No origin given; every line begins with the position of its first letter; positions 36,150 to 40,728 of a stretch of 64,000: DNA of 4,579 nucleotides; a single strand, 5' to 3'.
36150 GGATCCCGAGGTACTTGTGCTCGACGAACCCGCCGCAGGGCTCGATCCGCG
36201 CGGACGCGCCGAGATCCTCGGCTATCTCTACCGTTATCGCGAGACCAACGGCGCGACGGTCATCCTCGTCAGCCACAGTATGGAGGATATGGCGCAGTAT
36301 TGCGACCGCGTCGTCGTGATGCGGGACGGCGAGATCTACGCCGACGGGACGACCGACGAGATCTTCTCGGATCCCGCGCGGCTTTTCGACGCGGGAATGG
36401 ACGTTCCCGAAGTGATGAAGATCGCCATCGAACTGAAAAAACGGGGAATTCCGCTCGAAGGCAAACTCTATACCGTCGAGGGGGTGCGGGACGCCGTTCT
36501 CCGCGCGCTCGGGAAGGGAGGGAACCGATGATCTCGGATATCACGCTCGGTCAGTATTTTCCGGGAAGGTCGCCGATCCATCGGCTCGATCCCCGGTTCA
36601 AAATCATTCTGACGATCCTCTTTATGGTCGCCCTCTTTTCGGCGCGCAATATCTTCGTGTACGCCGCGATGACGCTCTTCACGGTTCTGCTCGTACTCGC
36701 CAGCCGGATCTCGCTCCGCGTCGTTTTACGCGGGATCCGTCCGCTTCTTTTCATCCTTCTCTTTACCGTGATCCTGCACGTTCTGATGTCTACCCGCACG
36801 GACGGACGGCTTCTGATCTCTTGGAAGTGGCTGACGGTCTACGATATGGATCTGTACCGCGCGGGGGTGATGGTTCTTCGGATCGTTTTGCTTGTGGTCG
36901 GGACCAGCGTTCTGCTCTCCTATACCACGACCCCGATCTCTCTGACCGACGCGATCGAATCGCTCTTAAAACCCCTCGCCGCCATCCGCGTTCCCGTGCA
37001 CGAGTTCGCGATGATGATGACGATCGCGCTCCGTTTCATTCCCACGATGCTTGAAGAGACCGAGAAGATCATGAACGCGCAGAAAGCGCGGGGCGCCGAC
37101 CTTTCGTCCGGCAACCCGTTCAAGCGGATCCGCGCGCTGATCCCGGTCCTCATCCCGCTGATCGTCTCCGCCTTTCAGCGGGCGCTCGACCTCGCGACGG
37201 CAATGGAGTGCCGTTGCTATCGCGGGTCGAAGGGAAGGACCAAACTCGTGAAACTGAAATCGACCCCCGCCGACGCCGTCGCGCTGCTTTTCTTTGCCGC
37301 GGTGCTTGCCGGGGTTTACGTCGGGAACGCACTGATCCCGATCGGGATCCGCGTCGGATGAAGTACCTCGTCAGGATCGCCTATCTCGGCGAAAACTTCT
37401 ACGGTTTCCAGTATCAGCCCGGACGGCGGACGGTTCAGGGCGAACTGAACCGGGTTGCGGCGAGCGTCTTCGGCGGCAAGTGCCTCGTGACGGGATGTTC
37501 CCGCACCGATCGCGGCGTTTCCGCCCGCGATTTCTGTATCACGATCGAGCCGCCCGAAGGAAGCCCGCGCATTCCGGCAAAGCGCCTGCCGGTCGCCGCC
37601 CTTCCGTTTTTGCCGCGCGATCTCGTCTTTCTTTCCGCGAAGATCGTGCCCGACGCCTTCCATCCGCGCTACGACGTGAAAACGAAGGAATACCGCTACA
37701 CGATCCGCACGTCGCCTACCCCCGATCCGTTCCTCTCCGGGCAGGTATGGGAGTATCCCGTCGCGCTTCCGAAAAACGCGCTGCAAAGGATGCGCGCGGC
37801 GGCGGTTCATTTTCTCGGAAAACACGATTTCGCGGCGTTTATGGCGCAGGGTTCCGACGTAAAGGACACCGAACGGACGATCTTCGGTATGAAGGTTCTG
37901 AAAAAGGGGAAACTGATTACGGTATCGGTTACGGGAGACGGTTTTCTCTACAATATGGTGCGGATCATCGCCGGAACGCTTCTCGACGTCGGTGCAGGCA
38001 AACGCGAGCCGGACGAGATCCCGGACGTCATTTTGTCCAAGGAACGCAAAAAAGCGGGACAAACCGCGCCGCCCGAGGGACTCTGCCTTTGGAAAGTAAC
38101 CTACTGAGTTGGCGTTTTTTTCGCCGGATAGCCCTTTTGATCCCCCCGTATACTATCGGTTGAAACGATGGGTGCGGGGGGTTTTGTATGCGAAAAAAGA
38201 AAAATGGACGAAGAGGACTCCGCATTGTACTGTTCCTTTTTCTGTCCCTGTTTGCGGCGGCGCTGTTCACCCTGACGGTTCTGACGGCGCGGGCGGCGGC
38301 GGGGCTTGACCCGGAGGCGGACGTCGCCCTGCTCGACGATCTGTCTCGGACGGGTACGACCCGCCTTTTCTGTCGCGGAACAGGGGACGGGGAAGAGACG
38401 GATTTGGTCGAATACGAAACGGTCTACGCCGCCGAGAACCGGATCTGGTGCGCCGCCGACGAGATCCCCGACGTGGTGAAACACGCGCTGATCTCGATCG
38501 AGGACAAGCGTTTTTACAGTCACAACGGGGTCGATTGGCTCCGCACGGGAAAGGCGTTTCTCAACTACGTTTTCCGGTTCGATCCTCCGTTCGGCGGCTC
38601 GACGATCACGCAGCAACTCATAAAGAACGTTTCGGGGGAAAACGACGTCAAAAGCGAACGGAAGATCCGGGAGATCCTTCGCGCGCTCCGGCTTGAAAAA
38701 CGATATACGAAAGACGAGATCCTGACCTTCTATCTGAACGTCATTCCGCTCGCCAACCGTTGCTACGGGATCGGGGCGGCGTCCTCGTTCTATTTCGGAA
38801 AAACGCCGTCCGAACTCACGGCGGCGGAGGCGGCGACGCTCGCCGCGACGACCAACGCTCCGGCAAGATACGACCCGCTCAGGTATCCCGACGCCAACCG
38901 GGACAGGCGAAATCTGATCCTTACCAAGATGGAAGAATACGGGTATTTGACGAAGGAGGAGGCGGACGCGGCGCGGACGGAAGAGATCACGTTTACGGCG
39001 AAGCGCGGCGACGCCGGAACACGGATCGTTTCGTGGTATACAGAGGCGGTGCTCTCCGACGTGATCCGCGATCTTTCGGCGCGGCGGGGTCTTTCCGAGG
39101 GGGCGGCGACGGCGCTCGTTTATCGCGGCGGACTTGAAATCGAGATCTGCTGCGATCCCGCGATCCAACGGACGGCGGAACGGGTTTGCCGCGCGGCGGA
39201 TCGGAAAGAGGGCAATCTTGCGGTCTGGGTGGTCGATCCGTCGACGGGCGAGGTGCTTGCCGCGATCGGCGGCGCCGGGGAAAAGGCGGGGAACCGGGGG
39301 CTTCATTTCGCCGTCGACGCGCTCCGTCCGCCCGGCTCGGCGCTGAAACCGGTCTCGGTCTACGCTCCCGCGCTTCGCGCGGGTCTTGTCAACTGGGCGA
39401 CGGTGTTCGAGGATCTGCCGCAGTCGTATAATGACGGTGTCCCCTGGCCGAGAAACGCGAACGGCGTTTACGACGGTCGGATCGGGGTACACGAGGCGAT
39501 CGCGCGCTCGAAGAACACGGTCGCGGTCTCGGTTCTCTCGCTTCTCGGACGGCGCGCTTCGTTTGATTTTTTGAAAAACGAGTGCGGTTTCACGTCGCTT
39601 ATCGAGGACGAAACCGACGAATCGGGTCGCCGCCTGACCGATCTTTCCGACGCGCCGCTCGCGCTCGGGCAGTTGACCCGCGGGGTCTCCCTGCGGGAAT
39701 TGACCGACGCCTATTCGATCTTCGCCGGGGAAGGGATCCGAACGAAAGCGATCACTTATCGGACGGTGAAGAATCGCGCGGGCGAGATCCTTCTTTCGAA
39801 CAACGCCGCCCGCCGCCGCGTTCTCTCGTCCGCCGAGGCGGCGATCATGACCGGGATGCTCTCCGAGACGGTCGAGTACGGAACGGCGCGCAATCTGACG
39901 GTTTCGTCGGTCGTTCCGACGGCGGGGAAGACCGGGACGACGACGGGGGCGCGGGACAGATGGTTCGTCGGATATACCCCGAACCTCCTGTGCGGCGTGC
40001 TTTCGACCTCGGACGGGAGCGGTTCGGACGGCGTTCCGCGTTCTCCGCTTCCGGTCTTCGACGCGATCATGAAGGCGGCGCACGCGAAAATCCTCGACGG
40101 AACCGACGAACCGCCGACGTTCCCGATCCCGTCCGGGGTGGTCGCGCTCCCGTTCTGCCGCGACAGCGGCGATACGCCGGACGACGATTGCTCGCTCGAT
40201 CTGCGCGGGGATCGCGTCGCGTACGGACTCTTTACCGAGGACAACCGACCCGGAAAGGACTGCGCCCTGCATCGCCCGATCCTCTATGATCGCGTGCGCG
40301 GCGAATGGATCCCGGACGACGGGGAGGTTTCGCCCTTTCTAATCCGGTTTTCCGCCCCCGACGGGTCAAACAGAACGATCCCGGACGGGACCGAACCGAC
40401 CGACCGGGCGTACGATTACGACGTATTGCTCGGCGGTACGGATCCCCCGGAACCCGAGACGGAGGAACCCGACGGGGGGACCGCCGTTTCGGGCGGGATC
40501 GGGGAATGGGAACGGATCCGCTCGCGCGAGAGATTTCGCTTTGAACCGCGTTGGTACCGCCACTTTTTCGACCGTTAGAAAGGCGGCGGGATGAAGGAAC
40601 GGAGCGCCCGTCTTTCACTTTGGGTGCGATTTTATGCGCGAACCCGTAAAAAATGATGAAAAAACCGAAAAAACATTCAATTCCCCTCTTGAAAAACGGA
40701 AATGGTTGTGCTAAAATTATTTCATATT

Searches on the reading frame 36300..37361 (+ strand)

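Call 71: search_protein_families(library=pfam, proteins=[window:36300-37361:+], max_evalue=0.00001)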
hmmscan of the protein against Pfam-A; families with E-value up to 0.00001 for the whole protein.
window:36300-37361:+ (353 aa): 1 family
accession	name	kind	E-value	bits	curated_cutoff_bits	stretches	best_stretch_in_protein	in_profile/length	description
PF02361.21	CbiQ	-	3.1e-44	151.6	25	1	90-315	2-215/216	Cobalt transport protein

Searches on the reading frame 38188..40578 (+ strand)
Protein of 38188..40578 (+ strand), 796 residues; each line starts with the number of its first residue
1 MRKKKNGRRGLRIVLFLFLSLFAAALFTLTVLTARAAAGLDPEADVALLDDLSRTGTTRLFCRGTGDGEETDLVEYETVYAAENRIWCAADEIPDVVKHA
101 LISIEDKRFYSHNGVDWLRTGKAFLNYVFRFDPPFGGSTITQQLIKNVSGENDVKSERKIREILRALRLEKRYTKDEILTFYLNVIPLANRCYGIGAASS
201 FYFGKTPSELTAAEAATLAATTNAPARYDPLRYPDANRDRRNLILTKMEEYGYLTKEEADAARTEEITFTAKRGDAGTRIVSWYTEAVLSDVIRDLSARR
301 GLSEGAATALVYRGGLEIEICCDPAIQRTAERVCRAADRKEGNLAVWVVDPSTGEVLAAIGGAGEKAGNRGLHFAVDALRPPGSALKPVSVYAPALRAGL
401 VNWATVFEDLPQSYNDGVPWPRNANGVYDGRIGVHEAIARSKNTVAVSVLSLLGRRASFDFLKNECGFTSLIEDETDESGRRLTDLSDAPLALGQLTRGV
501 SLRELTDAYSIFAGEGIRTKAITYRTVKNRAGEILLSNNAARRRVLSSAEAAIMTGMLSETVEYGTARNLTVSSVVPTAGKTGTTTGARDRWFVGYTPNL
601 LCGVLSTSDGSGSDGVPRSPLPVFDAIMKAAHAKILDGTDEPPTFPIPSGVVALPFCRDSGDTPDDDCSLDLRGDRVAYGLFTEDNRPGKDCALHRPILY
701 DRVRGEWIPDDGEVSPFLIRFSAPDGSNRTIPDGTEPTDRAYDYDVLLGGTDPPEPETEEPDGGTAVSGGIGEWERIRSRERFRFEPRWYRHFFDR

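Call 3: search_protein_families(library=pfam, proteins=[window:38188-40578:+], max_evalue=0.01)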
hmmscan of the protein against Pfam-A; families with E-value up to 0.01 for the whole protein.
window:38188-40578:+ (796 aa): 2 families
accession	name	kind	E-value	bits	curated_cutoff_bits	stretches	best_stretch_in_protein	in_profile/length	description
PF00912.28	Transgly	-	8.9e-59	198.3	27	1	80-248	9-177/178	Transglycosylase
PF00905.27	Transpeptidase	-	7.9e-19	68.4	22.1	1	345-599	2-267/299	Penicillin binding protein transpeptidase domain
